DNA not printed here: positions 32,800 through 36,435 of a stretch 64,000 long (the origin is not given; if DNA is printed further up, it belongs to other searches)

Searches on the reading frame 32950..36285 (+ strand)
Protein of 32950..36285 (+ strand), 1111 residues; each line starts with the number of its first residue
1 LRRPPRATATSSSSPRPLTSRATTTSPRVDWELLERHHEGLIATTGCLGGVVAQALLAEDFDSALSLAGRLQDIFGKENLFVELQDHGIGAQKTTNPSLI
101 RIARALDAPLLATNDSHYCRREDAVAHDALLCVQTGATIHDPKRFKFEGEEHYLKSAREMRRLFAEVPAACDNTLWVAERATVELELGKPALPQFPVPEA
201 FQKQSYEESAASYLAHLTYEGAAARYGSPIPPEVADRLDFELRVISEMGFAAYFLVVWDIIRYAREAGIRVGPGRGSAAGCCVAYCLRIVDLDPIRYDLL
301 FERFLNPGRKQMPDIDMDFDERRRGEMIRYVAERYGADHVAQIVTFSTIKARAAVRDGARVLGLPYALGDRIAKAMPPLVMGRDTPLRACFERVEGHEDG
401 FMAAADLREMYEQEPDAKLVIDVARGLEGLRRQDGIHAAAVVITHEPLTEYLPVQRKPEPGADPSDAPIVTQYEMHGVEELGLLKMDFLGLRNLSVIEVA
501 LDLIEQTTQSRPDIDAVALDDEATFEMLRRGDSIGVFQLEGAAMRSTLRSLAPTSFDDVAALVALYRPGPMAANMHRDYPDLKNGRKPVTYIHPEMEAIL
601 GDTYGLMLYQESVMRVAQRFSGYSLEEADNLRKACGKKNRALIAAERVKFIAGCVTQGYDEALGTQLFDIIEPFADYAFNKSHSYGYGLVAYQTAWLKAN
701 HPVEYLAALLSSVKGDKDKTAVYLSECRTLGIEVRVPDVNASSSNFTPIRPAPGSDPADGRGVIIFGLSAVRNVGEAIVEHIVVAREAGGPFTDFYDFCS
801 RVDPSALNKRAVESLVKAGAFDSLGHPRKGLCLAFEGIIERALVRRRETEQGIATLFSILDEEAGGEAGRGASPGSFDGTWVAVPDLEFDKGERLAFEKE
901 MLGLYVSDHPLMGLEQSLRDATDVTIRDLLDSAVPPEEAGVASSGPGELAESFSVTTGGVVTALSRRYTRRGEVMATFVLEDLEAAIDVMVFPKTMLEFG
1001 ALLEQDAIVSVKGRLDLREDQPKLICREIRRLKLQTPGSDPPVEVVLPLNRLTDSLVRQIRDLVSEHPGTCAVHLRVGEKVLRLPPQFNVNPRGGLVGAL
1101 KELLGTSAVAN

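Call 52: search_protein_families(library=pfam, proteins=[window:32950-36285:+], max_evalue=0.00001)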
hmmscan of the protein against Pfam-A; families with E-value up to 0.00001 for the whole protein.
window:32950-36285:+ (1111 aa): 5 families
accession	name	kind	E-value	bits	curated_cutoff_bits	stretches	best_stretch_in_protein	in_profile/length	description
PF07733.18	DNA_pol3_alpha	-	6.1e-95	318.2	23.9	1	212-490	1-260/260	Bacterial DNA polymerase III alpha NTPase domain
PF17657.6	DNA_pol3_finger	-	3.3e-56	189.6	22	1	493-657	1-165/166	Bacterial DNA polymerase III alpha subunit finger domain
PF14579.12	HHH_6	-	9.8e-29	99.9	25.6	1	731-829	1-88/90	Helix-hairpin-helix motif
PF02811.25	PHP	-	4.9e-13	50.2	26.4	1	26-87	103-164/164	PHP domain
PF01336.31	tRNA_anti-codon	-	7.1e-10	39.1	27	1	955-1031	1-74/75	OB-fold nucleic acid binding domain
